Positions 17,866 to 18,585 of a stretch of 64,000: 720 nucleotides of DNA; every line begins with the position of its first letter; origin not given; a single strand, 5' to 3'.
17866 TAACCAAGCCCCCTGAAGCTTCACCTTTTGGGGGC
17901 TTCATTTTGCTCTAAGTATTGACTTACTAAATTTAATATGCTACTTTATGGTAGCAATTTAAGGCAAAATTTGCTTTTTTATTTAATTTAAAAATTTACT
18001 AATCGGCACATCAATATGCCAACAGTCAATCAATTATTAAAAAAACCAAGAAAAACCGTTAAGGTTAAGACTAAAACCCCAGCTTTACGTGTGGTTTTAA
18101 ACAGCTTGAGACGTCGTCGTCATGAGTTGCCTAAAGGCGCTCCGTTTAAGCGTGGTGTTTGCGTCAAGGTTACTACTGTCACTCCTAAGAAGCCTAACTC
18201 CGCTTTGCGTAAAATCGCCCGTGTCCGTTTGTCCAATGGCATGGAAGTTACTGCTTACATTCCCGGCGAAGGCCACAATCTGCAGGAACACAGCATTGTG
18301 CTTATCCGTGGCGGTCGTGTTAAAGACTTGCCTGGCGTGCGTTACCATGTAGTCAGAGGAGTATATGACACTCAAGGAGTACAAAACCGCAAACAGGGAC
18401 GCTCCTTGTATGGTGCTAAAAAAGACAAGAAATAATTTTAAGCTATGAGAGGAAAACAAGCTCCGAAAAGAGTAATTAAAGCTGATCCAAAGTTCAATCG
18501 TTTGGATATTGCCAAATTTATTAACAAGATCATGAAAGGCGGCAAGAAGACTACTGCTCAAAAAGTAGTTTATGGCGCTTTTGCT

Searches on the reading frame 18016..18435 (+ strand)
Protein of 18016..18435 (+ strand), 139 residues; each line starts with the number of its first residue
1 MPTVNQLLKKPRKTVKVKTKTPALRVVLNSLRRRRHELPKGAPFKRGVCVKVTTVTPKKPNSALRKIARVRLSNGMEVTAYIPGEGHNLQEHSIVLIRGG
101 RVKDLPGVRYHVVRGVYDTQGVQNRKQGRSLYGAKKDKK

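Call 11: find_related_loci(query=window:18016-18432:+, collection=genome_contigs, flank=3000)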
Query window:18016-18432:+ (139 aa) in genome_contigs; peptide patterns used: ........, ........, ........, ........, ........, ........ (x = any residue, [..] = any of these).
600 stretches matched a pattern (row limit reached: there are more); 598 encode a relative of the query (tblastn E <= 1e-3); the best 80 are kept; 80 distinct loci.
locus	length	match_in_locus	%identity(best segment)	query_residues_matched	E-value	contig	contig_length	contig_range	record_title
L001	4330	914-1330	72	1-139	1e-64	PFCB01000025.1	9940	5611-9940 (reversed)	MAG: Candidatus Magasanikbacteria bacterium CG10_big_fil_rev_8_21_14_0_10_47_10 CG10_8_21_14_0.10_scaffold_7429_c, whole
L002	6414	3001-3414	73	1-138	4e-63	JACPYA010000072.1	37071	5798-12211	MAG: Candidatus Peregrinibacteria bacterium isolate NC_groundwater_851_Pr1_B-0.1um_56_11 Montesol18_Bp1_scaffold_1898539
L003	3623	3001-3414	72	1-138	2e-62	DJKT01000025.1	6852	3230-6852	MAG TPA_asm: Candidatus Peribacter sp. UBA6535 UBA6535_contig_107081, whole genome shotgun sequence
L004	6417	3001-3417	71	1-139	7e-62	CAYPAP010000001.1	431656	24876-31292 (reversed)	MAG TPA_asm: uncultured Gammaproteobacteria bacterium isolate SRP241326_co2_355 genome assembly, contig: NODE_7_length_4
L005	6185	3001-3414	71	1-138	6e-62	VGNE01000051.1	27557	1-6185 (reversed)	MAG: Chloroflexi bacterium isolate K_DeepCast_100m_m2_203 K_DeepCast_100m_m2_203_Ga0194127_10002141, whole genome shotgu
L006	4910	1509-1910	71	1-135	2e-61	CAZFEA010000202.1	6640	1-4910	MAG TPA_asm: uncultured Dehalococcoidia bacterium isolate binchicken_co213_710 genome assembly, contig: NODE_23555_lengt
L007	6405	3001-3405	72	1-136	4e-61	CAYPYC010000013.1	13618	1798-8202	MAG TPA_asm: uncultured Dehalococcoidia bacterium isolate binchicken_co46_705 genome assembly, contig: NODE_8634_length_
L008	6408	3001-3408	70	1-136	6e-61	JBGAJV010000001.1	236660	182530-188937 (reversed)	MAG: Anaerolineales bacterium isolate MAG_AAO_H125.59 AAOH125-59_opera_contig_260, whole genome shotgun sequence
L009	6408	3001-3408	72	1-138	2e-60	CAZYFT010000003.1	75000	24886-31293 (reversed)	MAG TPA_asm: uncultured Candidatus Saccharibacteria bacterium isolate SRP135725_co1_79 genome assembly, contig: NODE_215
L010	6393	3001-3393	68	1-133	2e-60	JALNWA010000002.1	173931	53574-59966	MAG: Candidatus Gracilibacteria bacterium isolate SO_2016_GW1 bin 4 scaffold00172_OW334_2016, whole genome shotgun seque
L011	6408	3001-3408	70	1-138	4e-60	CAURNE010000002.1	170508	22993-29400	MAG TPA_asm: uncultured bacterium isolate ERR9968764_bin.1_MetaWRAP_v1.3_MAG genome assembly, contig: ERZ21615833.14, wh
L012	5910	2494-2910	69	1-139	3e-60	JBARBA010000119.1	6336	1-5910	MAG: Anaerolineales bacterium isolate MFD05764_ilm_asm_bin8 k127_492475, whole genome shotgun sequence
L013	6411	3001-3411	74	1-139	3e-60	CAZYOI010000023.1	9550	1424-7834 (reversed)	MAG TPA_asm: uncultured Candidatus Saccharibacteria bacterium isolate SRP141376_co1_120 genome assembly, contig: NODE_13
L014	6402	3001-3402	71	1-136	1e-59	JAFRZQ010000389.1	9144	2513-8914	MAG: Anaerotignum sp. isolate RGIG2943 Goat_Rectum-1__c774800, whole genome shotgun sequence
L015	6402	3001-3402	69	1-136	7e-60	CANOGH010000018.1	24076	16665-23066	MAG TPA_asm: uncultured Candidatus Saccharibacteria bacterium isolate SRR19759417_bin.86_metawrap_v1.3_MAG genome assemb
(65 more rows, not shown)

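Call 14: find_encoding_contigs(protein=window:18016-18435:+, flank=3000, max_places=10)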
Protein window:18016-18435:+ (139 aa): 2 contigs read that carry it; 1 place shown.
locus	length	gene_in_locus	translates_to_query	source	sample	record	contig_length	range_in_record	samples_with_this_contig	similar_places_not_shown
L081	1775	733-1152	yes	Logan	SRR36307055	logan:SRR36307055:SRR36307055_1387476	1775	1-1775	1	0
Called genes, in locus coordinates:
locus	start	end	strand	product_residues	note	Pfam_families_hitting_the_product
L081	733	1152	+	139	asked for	PF00164:Ribosom_S12_S23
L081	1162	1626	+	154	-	PF00177:Ribosomal_S7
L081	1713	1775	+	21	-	?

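Call 17: find_homologous_proteins(query=window:18016-18432:+, max_evalue=1e-40)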
Query window:18016-18432:+ (139 aa): 7906 proteins with E <= 1e-40 among 8000 candidates; the best 120 are listed.
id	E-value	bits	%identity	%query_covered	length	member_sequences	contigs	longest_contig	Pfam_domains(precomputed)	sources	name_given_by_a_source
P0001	3.3e-89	314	-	-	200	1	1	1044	PF00164.32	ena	-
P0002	1.1e-88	312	-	-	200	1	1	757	PF00164.32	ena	-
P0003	8.5e-84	296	100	100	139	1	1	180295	PF00164.32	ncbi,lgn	-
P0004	6.4e-76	271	-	-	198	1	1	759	PF00164.32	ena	-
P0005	6.1e-75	268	88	100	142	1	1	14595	PF00164.32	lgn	-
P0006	1.0e-74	267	89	100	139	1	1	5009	PF00164.32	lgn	-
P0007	1.9e-74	266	89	96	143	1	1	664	PF00164.32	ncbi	-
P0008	2.5e-74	266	89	96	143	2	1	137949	PF00164.32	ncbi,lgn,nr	ncbi:MAG: 30S ribosomal protein S12 [Patescibacteria group bacterium]|nr:30S ribosomal protein S12 [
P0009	9.0e-74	264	89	100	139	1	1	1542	PF00164.32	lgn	-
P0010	1.1e-73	264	89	96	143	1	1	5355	PF00164.32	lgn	-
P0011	1.1e-73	263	87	96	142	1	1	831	PF00164.32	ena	-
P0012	1.2e-73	263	87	99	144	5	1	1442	PF00164.32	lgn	-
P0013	1.3e-73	263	88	99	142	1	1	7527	PF00164.32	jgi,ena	-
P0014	2.9e-73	262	87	100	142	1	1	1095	PF00164.32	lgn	-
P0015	3.1e-73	262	87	96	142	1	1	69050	PF00164.32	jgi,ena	jgi:small subunit ribosomal protein S12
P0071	4.5e-71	255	86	100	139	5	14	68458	PF00164.32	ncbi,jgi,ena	-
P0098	7.5e-70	251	86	100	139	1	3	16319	PF00164.32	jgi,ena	-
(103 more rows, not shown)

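Call 18: find_encoding_contigs(protein=P0001, flank=2000, max_places=3)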
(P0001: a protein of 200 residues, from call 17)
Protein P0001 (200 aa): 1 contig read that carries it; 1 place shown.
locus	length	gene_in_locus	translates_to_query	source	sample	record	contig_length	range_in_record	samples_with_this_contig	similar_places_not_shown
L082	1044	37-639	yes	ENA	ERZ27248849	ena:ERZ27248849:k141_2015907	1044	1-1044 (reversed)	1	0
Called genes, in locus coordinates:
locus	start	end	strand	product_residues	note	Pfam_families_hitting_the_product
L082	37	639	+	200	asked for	PF00164:Ribosom_S12_S23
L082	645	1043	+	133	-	?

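Call 19: find_encoding_contigs(protein=P0004, flank=2000, max_places=3)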
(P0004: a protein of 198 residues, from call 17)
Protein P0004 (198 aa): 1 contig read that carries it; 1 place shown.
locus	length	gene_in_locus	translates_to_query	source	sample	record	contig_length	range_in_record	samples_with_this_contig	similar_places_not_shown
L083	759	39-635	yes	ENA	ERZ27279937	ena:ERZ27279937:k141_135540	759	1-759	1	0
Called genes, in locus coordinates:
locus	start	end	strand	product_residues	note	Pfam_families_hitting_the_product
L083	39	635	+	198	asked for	PF00164:Ribosom_S12_S23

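Call 20: find_encoding_contigs(protein=P0005, flank=2000, max_places=3)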
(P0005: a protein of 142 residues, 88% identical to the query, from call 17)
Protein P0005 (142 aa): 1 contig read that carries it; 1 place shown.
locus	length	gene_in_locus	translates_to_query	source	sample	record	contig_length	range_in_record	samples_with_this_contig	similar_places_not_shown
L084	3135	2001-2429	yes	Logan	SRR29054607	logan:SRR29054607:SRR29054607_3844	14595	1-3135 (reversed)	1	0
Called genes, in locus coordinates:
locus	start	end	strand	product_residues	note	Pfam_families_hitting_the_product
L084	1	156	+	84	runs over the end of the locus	-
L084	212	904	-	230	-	-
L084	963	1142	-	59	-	PF00830:Ribosomal_L28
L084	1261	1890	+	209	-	PF02163:Peptidase_M50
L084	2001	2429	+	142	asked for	PF00164:Ribosom_S12_S23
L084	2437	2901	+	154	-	PF00177:Ribosomal_S7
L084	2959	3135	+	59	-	?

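Call 21: find_encoding_contigs(protein=P0006, flank=2000, max_places=3)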
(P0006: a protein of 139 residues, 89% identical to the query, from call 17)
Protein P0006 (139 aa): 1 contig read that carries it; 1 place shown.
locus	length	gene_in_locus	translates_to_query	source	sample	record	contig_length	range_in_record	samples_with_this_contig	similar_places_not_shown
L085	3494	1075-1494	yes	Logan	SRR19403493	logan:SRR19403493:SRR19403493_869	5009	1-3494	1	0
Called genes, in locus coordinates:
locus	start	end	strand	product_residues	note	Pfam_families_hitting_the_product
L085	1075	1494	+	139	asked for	PF00164:Ribosom_S12_S23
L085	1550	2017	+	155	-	PF00177:Ribosomal_S7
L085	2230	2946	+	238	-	-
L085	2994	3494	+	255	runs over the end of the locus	PF00009:GTP_EFTU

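Call 22: find_encoding_contigs(protein=P0008, flank=2000, max_places=3)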
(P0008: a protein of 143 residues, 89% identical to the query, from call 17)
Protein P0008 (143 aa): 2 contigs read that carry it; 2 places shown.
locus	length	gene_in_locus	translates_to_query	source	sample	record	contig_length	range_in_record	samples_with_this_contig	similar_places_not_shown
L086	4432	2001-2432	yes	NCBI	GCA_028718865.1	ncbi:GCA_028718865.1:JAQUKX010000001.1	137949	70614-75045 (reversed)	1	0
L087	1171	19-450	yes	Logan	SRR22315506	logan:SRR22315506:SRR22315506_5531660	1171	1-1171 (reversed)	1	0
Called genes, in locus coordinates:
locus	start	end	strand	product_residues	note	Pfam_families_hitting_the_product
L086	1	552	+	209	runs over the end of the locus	PF02163:Peptidase_M50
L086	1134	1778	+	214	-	-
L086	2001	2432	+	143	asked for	PF00164:Ribosom_S12_S23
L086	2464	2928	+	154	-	PF00177:Ribosomal_S7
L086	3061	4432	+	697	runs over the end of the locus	PF00009:GTP_EFTU, PF22042:EF-G_D2, PF03144:GTP_EFTU_D2, PF14492:EFG_III, PF16658:RF3_C, PF03764:EFG_IV, PF00679:EFG_C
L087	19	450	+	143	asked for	PF00164:Ribosom_S12_S23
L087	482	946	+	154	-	PF00177:Ribosomal_S7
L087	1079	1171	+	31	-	?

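Call 26: find_related_loci(query=window:18016-18432:+, collection=metagenome_contigs, flank=2500)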
Query window:18016-18432:+ (139 aa) in metagenome_contigs; peptide patterns used: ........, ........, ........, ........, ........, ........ (x = any residue, [..] = any of these).
600 stretches matched a pattern (row limit reached: there are more); 600 encode a relative of the query (tblastn E <= 1e-3); the best 80 are kept; 80 distinct loci.
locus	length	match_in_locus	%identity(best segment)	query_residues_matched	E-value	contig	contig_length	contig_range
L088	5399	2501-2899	83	1-133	3e-72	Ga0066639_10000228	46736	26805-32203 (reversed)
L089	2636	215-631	78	1-139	1e-69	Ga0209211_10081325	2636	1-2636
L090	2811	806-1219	76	1-138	3e-68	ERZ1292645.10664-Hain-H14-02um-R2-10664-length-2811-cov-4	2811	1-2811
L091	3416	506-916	76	1-139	1e-65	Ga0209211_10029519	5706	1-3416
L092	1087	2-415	72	1-138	5e-69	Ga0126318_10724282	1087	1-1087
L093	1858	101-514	71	1-138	3e-66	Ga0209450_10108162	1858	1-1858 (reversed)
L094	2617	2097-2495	75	1-133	1e-64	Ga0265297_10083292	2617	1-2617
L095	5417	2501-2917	71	1-139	1e-63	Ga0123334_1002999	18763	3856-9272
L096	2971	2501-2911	74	1-137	1e-63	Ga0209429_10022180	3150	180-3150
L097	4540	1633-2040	72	1-138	9e-63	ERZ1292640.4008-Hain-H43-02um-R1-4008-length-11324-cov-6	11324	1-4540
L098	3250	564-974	71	1-139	4e-62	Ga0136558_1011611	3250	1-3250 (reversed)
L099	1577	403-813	72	1-139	4e-64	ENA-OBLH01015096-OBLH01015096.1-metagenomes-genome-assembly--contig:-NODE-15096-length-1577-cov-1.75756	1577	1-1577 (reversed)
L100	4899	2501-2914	69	1-138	3e-61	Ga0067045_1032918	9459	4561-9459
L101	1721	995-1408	70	1-138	3e-63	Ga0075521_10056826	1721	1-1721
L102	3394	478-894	69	1-139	3e-61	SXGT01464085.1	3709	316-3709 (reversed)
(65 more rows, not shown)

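Call 34: find_encoding_contigs(protein=P0009, flank=2500, max_places=3)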
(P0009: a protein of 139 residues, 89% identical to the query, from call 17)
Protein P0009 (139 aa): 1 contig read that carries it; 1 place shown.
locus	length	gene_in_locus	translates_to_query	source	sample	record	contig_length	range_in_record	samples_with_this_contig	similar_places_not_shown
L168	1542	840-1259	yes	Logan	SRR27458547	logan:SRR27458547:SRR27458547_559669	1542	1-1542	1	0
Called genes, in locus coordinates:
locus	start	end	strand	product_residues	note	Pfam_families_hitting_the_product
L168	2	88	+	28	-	?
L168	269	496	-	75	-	-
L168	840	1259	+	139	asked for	PF00164:Ribosom_S12_S23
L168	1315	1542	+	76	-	?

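Call 45: find_encoding_contigs(protein=P0071, flank=2500, max_places=4)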
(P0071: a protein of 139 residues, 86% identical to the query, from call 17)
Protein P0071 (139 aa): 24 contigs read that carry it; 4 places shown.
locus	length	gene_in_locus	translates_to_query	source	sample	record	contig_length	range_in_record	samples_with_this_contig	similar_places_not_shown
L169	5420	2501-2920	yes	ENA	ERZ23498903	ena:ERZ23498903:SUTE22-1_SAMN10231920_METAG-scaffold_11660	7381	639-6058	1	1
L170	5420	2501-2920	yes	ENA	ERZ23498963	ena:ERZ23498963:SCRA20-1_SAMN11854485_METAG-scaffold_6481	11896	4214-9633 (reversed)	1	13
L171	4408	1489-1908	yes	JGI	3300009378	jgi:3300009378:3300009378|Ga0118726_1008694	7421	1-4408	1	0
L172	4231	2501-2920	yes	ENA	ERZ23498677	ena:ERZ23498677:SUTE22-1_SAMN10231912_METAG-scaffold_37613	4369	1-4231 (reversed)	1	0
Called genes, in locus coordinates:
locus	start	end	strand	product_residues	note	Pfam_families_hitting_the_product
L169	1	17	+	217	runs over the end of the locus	?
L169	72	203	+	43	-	-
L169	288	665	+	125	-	PF00072:Response_reg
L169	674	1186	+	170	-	PF00334:NDK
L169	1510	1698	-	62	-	PF00830:Ribosomal_L28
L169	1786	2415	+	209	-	PF02163:Peptidase_M50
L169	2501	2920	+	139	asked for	PF00164:Ribosom_S12_S23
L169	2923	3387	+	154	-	PF00177:Ribosomal_S7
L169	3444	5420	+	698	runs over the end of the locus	PF00009:GTP_EFTU, PF22042:EF-G_D2, PF03144:GTP_EFTU_D2, PF14492:EFG_III, PF16658:RF3_C, PF03764:EFG_IV, PF00679:EFG_C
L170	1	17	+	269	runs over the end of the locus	PF00753:Lactamase_B, PF23023:Anti-Pycsar_Apyc1 (faint), PF12706:Lactamase_B_2 (weak)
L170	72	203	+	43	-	-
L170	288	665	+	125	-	PF00072:Response_reg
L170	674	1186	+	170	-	PF00334:NDK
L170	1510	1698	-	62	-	PF00830:Ribosomal_L28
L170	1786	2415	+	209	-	PF02163:Peptidase_M50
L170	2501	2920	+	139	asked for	PF00164:Ribosom_S12_S23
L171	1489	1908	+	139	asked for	PF00164:Ribosom_S12_S23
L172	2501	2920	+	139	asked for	PF00164:Ribosom_S12_S23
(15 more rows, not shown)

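Call 46: find_encoding_contigs(protein=P0098, flank=2500, max_places=3)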
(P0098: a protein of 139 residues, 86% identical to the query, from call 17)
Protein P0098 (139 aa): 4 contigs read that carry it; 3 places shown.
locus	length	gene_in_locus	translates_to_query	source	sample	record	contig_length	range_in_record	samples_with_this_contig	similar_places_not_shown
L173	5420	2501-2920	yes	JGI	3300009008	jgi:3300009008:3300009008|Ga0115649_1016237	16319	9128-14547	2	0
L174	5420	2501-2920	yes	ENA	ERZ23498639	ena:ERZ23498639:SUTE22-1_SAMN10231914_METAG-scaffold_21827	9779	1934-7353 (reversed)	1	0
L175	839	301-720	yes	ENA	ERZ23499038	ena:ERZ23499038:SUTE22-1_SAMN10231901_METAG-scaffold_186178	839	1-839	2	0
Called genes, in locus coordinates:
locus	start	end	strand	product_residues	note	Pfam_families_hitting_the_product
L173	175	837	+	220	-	PF00702:Hydrolase, PF13419:HAD_2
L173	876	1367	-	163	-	-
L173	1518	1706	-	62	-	PF00830:Ribosomal_L28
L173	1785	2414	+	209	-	PF02163:Peptidase_M50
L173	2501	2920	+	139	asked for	PF00164:Ribosom_S12_S23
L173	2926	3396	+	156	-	PF00177:Ribosomal_S7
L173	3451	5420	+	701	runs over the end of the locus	PF00009:GTP_EFTU, PF22042:EF-G_D2, PF03144:GTP_EFTU_D2, PF14492:EFG_III, PF16658:RF3_C, PF03764:EFG_IV, PF00679:EFG_C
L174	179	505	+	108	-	-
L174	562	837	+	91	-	-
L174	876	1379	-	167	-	-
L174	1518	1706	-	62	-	PF00830:Ribosomal_L28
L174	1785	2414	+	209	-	PF02163:Peptidase_M50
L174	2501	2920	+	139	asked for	PF00164:Ribosom_S12_S23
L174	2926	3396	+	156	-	PF00177:Ribosomal_S7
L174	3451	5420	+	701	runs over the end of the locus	PF00009:GTP_EFTU, PF22042:EF-G_D2, PF03144:GTP_EFTU_D2, PF14492:EFG_III, PF16658:RF3_C, PF03764:EFG_IV, PF00679:EFG_C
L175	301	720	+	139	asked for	PF00164:Ribosom_S12_S23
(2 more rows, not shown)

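Call 47: find_encoding_contigs(protein=P0013, flank=2500, max_places=3)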
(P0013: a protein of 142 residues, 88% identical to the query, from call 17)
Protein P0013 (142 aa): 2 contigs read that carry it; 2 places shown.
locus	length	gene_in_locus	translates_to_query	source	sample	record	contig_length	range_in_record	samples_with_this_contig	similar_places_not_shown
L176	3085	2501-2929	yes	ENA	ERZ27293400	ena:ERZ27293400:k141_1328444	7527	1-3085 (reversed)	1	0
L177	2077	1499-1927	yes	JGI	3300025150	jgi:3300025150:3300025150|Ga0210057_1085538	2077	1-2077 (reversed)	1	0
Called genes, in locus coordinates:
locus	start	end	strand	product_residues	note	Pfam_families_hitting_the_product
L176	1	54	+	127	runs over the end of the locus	PF00072:Response_reg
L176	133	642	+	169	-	PF00334:NDK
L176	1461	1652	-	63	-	PF00830:Ribosomal_L28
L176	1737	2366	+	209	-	PF02163:Peptidase_M50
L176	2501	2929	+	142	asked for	PF00164:Ribosom_S12_S23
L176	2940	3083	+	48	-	?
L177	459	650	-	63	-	PF00830:Ribosomal_L28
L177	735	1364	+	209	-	PF02163:Peptidase_M50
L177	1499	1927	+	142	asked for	PF00164:Ribosom_S12_S23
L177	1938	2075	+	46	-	?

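Call 83: list_cluster_members(proteins=[P0003, window:17737-17817:+, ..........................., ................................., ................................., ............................, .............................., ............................, P0122])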
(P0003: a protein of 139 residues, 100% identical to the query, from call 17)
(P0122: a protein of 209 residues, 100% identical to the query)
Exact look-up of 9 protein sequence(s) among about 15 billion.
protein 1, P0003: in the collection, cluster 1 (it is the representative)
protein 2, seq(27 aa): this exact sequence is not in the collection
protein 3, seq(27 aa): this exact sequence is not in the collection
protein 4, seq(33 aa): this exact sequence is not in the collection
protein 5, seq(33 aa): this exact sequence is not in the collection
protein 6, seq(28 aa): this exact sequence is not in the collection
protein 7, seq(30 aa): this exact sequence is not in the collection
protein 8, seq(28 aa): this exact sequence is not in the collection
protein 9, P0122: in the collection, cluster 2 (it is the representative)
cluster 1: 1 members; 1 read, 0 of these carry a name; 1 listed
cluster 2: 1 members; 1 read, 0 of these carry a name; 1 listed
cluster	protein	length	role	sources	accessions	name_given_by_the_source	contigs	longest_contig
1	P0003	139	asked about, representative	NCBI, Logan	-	-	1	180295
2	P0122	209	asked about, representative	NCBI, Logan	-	-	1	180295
